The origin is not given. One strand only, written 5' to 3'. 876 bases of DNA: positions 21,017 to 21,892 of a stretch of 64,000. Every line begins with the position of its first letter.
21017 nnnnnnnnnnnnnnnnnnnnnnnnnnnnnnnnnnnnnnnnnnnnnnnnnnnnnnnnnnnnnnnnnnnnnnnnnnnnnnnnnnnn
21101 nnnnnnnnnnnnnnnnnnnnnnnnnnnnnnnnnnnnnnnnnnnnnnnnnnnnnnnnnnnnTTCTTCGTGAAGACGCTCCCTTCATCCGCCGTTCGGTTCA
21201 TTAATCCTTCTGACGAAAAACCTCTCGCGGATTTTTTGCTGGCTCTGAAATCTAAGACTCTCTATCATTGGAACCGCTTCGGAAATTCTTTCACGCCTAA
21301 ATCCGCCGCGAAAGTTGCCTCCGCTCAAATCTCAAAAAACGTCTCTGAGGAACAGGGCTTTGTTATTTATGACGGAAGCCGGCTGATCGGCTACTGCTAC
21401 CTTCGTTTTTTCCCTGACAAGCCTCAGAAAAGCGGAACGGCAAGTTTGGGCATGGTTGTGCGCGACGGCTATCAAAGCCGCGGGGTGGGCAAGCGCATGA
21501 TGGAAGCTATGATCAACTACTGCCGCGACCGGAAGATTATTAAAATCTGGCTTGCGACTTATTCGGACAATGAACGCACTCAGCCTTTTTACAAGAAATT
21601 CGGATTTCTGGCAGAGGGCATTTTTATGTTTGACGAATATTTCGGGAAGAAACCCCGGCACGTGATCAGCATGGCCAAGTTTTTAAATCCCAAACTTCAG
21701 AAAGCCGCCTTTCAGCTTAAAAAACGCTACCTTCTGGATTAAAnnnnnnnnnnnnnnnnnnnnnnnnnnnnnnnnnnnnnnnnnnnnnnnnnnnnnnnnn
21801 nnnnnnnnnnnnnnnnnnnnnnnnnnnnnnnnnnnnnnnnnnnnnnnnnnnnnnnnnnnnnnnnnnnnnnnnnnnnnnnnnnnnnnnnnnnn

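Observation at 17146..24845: Arn-like amino-sugar lipid-carrier pathway variant (aminotransferase, N-acetyltransferase, polyprenol-P synthase, methyltransferase, ArnT-like protein)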

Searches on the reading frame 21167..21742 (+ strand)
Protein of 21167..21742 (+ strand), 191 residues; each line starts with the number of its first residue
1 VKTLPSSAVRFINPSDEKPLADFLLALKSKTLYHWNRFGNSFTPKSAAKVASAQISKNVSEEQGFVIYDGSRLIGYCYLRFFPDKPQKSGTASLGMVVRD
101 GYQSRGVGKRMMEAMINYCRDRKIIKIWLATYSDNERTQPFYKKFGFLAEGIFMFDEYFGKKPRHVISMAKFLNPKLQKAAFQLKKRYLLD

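Call 4: search_protein_families(library=pfam, proteins=[window:21167-21742:+], max_evalue=0.01)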
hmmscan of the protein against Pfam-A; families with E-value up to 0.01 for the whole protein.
window:21167-21742:+ (191 aa): 7 families
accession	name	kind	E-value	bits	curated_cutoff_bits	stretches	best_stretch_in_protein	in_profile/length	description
PF00583.31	Acetyltransf_1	-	2.6e-18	66.8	20.7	1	59-147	30-116/116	Acetyltransferase (GNAT) family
PF13508.13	Acetyltransf_7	-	2.3e-13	50.8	27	1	62-147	3-82/84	Acetyltransferase (GNAT) domain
PF13302.13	Acetyltransf_3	-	7.4e-10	40.1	25.4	1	21-147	13-137/138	Acetyltransferase (GNAT) domain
PF13673.13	Acetyltransf_10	-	4.4e-09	36.8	23.6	1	53-148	20-108/128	Acetyltransferase (GNAT) domain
PF13420.13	Acetyltransf_4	-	3e-08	34.3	24.3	1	55-153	41-140/155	Acetyltransferase (GNAT) domain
PF08445.16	FR47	-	0.00048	20.5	22.1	1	94-148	25-78/86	FR47-like protein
PF13527.13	Acetyltransf_9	-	0.00078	19.9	25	1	94-147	76-124/127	Acetyltransferase (GNAT) domain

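Call 5: search_protein_families(library=ncbifam, proteins=[window:21167-21742:+], max_evalue=0.01)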
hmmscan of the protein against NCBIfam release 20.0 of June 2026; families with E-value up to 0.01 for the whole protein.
window:21167-21742:+ (191 aa): 20 families
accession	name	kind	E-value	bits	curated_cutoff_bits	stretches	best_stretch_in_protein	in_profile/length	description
TIGR01575.1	rimI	equivalog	7.6e-12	45.5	86.4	1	53-152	21-117/132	ribosomal protein S18-alanine N-acetyltransferase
NF040503.1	resist_ArsN1a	equivalog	1.3e-11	44.4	170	1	57-169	39-155/159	arsinothricin resistance N-acetyltransferase ArsN1 family A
NF053587.1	SpmdActasePaiA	equivalog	2.7e-11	43.5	250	1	53-172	48-170/172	spermidine/spermine N(1)-acetyltransferase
NF007527.0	PRK10140.1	equivalog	7.5e-09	35.7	236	1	83-152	71-141/162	N-acetyltransferase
NF007025.1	PRK09491.1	equivalog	1.4e-06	28.3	173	1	95-148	67-120/145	ribosomal protein S18-alanine N-acetyltransferase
NF008212.0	PRK10975.1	equivalog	3.6e-06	27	219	1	87-147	159-220/232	dTDP-4-amino-4,6-dideoxy-D-galactose acyltransferase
TIGR03585.1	PseH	equivalog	5.6e-06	26.5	93.1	1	60-154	49-140/156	UDP-4-amino-4,6-dideoxy-N-acetyl-beta-L-altrosamine N-acetyltransferase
NF058543.1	ActPatMycb56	equivalog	6.6e-05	21.9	460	1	9-138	141-265/317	acetyltransferase Pat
TIGR03448.1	mycothiol_MshD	equivalog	0.00013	21.4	163.1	1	57-148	194-286/294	mycothiol synthase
NF040501.1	resist_ArsN2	equivalog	0.00015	21.4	125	1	96-148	54-102/133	arsenic resistance N-acetyltransferase ArsN2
NF011709.0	PRK15130.1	equivalog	0.00029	20.7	218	1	92-179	84-172/186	spermidine N1-acetyltransferase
NF033078.2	AAC_6p_Ia_fam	equivalog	0.0003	20.7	265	1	65-138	54-123/181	AAC(6')-Ia family aminoglycoside 6'-N-acetyltransferase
NF002959.0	PRK03624.1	equivalog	0.00035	20.3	124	1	97-156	79-138/147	GNAT family acetyltransferase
NF005840.0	PRK07757.1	equivalog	0.00043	20.2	154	1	65-147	45-118/153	N-acetyltransferase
NF000486.1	AAC_6p_Ip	exception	0.00063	19.7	390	1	71-138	41-104/173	aminoglycoside 6'-N-acetyltransferase AAC(6')-Ip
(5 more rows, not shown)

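Call 24: search_solved_structures(query=window:21167-21742:+, max_evalue=0.001)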
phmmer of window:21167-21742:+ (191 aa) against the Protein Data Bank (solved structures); distinct sequences matched with E-value up to 0.001: 16.
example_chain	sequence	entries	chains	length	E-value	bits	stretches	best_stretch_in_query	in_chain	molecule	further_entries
1tiq_A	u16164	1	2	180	1.1e-10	44.8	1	54-173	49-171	Protease synthase and sporulation negative regulatory protein PAI 1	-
8osp_A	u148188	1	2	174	1.8e-09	40.8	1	59-171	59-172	N-acetyltransferase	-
2ge3_A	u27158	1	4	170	1.2e-08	38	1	63-151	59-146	probable acetyltransferase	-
4pv6_C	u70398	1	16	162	2.7e-07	33.6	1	91-152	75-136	N-terminal acetyltransferase complex subunit [ARD1]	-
2vi7_A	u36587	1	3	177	1.1e-06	31.7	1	73-154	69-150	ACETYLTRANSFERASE PA1377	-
6erd_A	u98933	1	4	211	5.3e-05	26.2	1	32-160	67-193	Aminoglycoside N6'-acetyltransferase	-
6yzz_A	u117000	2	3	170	5.4e-05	26.2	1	98-169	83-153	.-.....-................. 50 | Acyl-CoA N-acyltransferases (NAT) superfamily protein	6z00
3wr7_A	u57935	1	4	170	0.00021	24.2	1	92-174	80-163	Spermidine N1-acetyltransferase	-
6cy6_A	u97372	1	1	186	0.00023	24.1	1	92-175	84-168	Spermidine N(1)-acetyltransferase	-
8q6u_A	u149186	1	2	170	0.00023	24.1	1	65-160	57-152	Aminoglycoside N6'-acetyltransferase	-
4r9m_A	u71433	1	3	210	0.0003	23.7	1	92-175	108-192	Spermidine N(1)-acetyltransferase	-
2ae6_A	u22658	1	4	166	0.00034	23.6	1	43-158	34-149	acetyltransferase, GNAT family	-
7l1k_A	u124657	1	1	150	0.0007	22.5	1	62-148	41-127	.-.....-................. 30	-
2fck_A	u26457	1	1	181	0.00071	22.5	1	27-138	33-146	ribosomal-protein-serine acetyltransferase, putative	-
9isq_A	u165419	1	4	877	0.00086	22.2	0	10-148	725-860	Protein acetyltransferase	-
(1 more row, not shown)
